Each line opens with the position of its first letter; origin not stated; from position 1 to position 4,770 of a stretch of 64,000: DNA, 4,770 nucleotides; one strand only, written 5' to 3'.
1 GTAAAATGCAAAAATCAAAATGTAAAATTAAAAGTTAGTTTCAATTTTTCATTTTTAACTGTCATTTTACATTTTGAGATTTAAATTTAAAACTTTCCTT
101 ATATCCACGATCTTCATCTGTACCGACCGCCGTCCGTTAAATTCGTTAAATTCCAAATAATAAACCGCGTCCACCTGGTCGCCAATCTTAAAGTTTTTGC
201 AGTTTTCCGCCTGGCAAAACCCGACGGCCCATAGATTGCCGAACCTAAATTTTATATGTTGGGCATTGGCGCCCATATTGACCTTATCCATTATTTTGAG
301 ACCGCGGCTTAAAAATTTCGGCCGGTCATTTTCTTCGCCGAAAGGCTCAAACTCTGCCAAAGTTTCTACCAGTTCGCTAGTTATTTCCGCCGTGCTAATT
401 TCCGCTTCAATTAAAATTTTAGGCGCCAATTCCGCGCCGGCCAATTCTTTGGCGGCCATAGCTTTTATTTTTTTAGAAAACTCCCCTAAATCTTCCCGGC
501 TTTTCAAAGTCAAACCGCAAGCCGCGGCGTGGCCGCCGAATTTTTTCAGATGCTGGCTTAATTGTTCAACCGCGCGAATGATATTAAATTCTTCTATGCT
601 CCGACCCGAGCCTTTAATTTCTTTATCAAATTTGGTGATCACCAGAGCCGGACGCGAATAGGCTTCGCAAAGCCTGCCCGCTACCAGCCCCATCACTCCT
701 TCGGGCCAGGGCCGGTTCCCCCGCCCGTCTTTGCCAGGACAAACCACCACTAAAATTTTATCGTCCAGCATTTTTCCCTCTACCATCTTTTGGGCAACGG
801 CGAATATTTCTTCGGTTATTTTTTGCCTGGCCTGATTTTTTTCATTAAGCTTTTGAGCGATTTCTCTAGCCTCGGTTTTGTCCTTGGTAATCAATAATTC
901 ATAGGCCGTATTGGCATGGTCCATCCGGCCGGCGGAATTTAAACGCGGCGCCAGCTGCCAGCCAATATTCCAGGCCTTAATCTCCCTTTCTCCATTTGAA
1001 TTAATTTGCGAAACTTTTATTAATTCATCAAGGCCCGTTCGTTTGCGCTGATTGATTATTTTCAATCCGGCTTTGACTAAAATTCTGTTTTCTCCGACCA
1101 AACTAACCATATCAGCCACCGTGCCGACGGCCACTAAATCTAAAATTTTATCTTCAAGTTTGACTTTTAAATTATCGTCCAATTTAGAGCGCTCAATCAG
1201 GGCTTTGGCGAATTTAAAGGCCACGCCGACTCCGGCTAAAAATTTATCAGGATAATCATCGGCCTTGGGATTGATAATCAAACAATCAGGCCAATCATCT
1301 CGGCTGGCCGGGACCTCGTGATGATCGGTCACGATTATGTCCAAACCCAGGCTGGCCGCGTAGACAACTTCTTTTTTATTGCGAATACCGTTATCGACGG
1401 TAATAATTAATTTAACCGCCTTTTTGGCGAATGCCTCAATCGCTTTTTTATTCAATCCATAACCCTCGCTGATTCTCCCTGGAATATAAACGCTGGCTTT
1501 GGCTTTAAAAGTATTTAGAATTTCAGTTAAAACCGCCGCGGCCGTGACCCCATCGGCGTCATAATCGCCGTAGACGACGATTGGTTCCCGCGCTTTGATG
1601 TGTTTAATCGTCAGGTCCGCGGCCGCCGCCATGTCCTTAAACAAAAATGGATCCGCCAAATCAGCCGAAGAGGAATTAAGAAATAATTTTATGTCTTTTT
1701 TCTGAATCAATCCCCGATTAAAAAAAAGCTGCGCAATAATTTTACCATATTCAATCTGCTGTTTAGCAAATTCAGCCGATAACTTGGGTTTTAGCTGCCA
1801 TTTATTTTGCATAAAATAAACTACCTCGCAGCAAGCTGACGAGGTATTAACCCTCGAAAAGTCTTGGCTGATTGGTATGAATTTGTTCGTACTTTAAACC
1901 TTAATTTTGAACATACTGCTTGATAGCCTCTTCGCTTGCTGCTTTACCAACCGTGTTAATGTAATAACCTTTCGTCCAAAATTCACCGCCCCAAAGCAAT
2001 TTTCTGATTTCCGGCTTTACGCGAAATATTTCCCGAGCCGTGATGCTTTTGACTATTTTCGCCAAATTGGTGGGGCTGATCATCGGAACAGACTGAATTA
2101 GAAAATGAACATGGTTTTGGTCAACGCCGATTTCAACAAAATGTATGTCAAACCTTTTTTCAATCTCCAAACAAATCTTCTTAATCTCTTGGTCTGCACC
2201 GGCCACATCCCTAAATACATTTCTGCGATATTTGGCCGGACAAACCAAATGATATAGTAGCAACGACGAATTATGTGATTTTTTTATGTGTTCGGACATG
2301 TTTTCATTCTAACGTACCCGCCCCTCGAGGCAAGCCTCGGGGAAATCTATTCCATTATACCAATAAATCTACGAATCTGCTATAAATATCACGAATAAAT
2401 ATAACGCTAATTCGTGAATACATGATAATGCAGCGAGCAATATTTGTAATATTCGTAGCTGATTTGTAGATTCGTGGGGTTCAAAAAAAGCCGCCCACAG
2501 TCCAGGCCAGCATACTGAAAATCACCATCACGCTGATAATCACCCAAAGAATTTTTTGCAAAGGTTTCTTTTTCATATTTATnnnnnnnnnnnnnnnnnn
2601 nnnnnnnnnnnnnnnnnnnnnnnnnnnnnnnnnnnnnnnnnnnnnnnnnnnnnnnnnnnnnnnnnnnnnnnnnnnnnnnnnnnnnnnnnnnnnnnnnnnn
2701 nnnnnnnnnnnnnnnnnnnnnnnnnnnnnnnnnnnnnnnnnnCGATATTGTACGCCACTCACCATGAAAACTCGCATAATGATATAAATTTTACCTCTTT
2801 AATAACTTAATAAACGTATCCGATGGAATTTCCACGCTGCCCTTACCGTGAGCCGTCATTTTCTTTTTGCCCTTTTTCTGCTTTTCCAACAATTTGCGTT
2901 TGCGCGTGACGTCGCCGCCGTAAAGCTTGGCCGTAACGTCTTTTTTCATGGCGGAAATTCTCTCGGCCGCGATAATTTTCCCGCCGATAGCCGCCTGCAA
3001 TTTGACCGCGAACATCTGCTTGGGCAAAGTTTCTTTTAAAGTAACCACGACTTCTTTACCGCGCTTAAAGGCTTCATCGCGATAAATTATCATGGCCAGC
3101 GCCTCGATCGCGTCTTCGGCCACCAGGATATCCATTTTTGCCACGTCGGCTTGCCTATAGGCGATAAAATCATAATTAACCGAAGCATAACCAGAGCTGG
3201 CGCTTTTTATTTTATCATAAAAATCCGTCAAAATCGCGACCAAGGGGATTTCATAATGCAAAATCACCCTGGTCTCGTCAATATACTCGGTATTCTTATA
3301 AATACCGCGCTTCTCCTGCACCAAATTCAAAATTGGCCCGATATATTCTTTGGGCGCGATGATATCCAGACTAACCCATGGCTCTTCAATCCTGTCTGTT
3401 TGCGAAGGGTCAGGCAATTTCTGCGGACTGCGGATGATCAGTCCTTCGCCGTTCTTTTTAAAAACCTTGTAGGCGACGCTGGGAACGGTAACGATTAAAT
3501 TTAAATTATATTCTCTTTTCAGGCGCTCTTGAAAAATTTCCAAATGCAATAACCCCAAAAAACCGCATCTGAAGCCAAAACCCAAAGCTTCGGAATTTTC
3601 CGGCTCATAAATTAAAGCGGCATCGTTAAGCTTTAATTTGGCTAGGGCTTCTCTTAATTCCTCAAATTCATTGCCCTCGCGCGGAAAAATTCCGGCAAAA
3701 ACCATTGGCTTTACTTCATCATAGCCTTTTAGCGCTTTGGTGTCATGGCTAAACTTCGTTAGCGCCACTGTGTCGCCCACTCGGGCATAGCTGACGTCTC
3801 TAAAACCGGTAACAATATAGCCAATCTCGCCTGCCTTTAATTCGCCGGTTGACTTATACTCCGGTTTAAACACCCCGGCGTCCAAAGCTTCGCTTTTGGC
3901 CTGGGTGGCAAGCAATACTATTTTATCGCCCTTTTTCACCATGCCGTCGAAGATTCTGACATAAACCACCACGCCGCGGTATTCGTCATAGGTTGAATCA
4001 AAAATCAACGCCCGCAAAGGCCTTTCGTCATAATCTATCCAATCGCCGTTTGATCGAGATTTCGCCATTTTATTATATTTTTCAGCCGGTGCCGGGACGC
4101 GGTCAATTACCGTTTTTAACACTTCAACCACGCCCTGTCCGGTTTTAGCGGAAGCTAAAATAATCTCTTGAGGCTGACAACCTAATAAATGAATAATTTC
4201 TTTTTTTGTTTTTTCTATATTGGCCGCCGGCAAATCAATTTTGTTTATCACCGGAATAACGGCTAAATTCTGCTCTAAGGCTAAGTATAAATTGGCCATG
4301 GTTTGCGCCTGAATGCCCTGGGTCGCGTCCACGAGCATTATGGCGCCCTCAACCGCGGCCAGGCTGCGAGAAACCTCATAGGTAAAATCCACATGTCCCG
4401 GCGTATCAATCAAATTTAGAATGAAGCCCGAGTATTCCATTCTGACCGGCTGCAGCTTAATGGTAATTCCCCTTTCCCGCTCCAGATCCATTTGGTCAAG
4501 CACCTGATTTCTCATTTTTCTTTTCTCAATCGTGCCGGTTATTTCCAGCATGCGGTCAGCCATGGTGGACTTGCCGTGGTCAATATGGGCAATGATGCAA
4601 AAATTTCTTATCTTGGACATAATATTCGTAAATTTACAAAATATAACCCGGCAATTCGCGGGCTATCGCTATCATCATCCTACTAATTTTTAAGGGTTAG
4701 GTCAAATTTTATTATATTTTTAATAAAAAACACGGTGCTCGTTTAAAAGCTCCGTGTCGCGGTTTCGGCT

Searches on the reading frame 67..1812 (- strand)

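Call 62: search_protein_families(library=pfam, max_evalue=0.00001, proteins=[window:67-1812:-])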
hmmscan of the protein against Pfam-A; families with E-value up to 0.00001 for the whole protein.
window:67-1812:- (581 aa): 3 families
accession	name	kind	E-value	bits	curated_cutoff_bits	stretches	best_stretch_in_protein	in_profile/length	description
PF17768.7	RecJ_OB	-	9.8e-25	87.2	27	1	468-570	1-107/107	RecJ OB domain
PF01368.27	DHH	-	5.8e-24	85.2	28.1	1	78-231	2-125/125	DHH family, N-terminal domain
PF02272.25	DHHA1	-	1.9e-13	51.2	25.9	1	367-453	11-100/102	DHHA1 domain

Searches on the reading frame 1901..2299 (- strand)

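Call 62: search_protein_families(library=pfam, max_evalue=0.00001, proteins=[window:1901-2299:-])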
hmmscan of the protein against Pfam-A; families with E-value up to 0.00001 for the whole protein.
window:1901-2299:- (132 aa): 1 family
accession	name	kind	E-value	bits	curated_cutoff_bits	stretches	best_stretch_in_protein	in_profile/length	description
PF01797.21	Y1_Tnp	-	1.8e-32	112.4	23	1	12-132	3-120/121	Transposase IS200 like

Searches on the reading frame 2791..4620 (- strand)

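Call 62: search_protein_families(library=pfam, max_evalue=0.00001, proteins=[window:2791-4620:-])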
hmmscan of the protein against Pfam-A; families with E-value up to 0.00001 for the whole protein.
window:2791-4620:- (609 aa): 5 families
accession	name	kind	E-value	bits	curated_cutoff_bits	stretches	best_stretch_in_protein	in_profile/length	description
PF00009.33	GTP_EFTU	-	1.6e-56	191.3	26.5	1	3-176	2-187/188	Elongation factor Tu GTP binding domain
PF06421.17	LepA_C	-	2.8e-39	134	29.7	1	501-608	2-107/107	GTP-binding protein LepA C-terminus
PF00679.30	EFG_C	-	1.9e-20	73.1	27.9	1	411-497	2-87/89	Elongation factor G C-terminus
PF03144.31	GTP_EFTU_D2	-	5.2e-09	36.8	30.3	1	216-286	1-73/73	Elongation factor Tu domain 2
PF22042.2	EF-G_D2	-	5.3e-06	26.9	27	0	201-269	1-68/84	Elongation factor G domain 2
